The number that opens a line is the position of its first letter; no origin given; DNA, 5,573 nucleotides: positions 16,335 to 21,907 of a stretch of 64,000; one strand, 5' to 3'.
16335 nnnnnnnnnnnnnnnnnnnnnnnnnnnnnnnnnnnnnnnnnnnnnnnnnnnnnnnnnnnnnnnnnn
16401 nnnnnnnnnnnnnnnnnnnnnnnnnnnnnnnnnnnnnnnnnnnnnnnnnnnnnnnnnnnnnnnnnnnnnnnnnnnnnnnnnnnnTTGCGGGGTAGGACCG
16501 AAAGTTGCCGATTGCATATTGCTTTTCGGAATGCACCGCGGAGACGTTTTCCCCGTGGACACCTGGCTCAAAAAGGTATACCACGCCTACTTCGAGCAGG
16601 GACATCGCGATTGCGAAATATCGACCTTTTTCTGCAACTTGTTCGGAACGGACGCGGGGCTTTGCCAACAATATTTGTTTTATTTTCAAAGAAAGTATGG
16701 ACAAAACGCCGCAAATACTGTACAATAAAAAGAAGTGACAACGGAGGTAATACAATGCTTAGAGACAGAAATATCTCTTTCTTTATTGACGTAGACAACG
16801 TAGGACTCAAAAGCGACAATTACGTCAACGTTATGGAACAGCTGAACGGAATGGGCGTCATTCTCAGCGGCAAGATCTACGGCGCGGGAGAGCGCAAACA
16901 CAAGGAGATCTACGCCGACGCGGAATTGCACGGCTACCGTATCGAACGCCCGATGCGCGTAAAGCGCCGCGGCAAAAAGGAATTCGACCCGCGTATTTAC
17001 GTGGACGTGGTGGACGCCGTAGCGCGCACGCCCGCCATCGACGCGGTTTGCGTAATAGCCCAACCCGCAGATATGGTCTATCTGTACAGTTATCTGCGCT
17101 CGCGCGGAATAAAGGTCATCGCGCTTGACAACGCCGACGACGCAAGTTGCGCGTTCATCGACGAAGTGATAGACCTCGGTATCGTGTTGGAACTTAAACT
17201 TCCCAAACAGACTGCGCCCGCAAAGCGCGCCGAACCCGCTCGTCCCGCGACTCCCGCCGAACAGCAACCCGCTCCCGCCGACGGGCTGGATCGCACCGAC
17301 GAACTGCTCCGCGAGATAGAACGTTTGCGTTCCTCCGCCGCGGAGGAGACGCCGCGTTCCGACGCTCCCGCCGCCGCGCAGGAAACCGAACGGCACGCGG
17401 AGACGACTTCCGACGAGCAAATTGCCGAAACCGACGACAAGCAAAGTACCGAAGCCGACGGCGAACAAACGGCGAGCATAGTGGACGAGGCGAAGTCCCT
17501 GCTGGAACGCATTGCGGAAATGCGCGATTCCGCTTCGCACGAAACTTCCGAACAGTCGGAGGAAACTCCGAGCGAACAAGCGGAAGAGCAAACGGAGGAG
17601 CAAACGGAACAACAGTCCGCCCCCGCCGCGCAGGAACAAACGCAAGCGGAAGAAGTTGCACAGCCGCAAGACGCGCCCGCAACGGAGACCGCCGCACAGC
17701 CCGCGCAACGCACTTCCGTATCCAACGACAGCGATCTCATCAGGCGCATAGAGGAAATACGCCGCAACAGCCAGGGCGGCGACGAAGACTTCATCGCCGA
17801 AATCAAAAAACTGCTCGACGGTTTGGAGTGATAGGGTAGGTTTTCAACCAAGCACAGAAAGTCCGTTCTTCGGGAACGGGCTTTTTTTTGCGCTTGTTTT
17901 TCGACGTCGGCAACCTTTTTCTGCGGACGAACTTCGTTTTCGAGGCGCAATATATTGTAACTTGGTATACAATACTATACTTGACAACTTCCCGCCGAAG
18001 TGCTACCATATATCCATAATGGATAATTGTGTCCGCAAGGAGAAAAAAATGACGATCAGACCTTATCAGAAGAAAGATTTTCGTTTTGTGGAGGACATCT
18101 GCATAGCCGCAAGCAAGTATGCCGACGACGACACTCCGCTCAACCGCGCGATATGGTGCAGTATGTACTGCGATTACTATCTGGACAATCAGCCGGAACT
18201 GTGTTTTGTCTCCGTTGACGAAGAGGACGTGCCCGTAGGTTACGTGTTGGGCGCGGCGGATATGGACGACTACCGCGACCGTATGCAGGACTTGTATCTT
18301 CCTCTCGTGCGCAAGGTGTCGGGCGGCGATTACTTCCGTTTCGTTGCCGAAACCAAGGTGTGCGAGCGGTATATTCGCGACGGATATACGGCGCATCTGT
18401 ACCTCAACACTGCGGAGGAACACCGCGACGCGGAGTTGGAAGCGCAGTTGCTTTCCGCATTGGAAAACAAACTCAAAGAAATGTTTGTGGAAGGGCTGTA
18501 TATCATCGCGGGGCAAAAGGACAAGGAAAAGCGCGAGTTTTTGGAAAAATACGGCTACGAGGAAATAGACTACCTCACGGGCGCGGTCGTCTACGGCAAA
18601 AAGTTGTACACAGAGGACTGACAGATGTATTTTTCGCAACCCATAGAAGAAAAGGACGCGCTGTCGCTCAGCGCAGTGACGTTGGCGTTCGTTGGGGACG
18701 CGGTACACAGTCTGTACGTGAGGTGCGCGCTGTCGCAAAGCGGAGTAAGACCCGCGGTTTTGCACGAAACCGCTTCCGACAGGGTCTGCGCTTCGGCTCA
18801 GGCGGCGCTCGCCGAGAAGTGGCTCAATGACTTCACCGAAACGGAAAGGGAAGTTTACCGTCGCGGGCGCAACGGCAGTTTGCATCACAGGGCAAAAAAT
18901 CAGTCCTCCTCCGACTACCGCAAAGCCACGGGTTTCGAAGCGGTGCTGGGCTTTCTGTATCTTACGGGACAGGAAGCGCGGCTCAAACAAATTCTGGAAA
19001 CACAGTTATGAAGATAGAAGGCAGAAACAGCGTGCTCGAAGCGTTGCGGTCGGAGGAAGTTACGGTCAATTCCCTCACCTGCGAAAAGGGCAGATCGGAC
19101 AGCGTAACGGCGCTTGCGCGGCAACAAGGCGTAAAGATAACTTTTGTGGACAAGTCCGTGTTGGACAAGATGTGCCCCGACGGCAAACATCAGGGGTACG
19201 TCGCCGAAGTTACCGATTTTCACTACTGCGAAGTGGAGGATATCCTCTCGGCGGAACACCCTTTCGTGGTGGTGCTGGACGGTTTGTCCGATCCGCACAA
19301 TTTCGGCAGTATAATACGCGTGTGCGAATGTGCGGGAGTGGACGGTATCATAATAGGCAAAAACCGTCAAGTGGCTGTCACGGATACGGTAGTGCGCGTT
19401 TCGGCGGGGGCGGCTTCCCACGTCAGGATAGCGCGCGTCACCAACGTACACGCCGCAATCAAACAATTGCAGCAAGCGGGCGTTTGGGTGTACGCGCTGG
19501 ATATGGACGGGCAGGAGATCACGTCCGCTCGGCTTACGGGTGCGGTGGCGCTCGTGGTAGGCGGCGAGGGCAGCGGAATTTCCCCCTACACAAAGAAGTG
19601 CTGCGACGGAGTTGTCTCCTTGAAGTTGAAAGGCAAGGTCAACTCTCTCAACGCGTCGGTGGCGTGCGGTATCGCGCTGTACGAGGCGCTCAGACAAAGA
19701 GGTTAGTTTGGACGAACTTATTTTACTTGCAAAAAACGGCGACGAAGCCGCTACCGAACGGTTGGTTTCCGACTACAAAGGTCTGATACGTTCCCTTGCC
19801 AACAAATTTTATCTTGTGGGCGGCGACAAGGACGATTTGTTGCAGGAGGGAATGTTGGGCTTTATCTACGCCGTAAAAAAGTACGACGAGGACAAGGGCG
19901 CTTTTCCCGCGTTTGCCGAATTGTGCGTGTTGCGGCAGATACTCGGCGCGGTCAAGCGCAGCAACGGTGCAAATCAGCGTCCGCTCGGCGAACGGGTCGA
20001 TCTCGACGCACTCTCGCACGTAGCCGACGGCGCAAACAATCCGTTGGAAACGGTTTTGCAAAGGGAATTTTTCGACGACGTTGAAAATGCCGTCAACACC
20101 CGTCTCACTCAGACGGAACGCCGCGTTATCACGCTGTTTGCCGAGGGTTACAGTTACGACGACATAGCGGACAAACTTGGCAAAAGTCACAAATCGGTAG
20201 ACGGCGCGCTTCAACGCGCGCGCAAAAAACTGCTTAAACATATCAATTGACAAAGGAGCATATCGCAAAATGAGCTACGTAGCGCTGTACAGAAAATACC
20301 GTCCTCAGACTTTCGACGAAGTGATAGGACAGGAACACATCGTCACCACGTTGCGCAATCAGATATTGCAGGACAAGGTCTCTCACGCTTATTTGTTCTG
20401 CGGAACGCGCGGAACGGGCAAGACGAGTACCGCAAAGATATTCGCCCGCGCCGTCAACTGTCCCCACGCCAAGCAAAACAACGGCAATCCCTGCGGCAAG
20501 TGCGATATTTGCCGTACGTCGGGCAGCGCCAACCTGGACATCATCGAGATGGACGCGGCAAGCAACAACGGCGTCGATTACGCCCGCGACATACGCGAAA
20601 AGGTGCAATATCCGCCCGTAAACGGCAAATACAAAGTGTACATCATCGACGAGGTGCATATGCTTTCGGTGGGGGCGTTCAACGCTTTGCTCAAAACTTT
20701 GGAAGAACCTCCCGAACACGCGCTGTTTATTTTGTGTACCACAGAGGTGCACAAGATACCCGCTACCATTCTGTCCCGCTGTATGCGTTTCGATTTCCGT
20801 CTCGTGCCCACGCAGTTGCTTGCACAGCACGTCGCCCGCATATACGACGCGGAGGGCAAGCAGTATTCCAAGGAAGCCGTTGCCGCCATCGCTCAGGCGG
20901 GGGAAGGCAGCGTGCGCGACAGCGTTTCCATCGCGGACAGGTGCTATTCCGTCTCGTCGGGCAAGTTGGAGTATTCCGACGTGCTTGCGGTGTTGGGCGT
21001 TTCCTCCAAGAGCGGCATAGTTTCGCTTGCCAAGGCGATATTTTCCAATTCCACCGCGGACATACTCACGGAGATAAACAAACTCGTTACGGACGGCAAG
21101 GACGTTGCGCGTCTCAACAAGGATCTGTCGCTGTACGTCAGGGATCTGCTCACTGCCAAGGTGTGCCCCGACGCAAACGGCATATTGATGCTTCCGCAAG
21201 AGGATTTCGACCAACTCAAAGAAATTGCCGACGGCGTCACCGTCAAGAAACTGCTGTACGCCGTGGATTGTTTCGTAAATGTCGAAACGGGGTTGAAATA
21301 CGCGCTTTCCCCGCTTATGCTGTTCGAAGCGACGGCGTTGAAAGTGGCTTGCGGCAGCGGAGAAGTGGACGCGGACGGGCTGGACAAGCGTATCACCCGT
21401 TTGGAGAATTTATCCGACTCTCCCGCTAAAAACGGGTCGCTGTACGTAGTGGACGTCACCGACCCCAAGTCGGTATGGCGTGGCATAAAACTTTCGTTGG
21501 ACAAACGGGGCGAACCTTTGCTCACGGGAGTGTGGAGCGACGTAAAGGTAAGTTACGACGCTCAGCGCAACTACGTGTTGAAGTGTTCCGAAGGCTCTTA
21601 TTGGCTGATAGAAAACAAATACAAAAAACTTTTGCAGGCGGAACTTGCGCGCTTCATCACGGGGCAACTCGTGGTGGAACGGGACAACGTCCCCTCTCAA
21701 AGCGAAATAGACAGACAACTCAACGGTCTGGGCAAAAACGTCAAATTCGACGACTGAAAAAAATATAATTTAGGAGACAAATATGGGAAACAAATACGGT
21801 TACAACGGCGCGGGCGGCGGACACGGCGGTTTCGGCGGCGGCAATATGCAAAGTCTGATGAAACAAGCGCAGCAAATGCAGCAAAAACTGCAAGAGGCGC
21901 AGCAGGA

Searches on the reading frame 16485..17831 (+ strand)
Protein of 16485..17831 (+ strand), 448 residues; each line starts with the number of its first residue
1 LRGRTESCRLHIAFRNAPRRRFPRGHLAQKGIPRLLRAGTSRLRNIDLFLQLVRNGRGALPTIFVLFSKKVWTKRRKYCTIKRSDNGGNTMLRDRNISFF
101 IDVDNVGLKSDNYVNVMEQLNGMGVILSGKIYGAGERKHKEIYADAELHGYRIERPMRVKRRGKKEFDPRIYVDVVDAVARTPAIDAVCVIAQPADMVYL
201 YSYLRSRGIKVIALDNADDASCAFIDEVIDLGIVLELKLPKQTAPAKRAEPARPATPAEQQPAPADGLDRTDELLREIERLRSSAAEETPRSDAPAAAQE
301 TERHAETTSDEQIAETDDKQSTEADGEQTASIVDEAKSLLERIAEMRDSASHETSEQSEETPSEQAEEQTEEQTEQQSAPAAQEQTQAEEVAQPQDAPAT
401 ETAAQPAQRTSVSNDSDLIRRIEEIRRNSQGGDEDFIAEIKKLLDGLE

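Call 52: search_protein_families(library=pfam, proteins=[window:16485-17831:+])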
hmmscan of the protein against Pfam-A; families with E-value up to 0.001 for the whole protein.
window:16485-17831:+ (448 aa): 1 family
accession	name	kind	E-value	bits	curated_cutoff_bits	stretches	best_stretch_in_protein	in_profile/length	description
PF01936.24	NYN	-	1.8e-13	51.7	24.2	1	97-227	2-137/145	NYN domain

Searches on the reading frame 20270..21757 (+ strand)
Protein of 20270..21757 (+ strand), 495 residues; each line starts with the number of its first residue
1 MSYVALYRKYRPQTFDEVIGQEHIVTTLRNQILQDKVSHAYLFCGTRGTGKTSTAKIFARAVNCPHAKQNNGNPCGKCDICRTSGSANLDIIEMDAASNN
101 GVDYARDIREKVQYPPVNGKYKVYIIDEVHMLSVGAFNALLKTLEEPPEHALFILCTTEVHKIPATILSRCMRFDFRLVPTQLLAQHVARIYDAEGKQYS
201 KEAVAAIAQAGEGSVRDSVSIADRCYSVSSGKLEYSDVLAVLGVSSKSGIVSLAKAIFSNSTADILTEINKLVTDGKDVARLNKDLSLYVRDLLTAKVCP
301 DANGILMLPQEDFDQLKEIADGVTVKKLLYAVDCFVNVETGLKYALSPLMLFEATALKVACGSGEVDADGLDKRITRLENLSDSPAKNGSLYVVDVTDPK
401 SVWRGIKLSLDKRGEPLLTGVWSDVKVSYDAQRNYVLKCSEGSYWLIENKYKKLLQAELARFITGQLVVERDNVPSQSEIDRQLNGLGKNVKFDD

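Call 53: search_protein_families(library=pfam, proteins=[window:20270-21757:+])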
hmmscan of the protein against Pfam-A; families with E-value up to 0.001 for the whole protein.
window:20270-21757:+ (495 aa): 7 families
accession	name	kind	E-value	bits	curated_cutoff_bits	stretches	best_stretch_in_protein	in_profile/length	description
PF13177.12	DNA_pol3_delta2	-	9.4e-42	143.2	27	1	20-177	1-158/161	DNA polymerase III, delta subunit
PF12169.13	DNA_pol3_gamma3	-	1.1e-11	45.1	24.4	1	236-361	4-129/143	DNA polymerase III subunits gamma and tau domain III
PF00004.35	AAA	-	2.4e-10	41.4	21.2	1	42-177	2-126/131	ATPase family associated with various cellular activities (AAA)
PF22608.2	DNAX_ATPase_lid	-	1.7e-08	34.6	27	1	185-224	3-42/49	DNA polymerase III clamp loader subunit, ATPase lid domain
PF13401.12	AAA_22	-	0.00023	21.9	27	0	41-145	8-109/130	AAA domain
PF05496.18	RuvB_N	-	0.00033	20.9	27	0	11-64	2-59/159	Holliday junction DNA helicase RuvB P-loop domain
PF12775.13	AAA_7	-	0.00096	19.2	25.8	0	35-62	27-57/181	P-loop containing dynein motor region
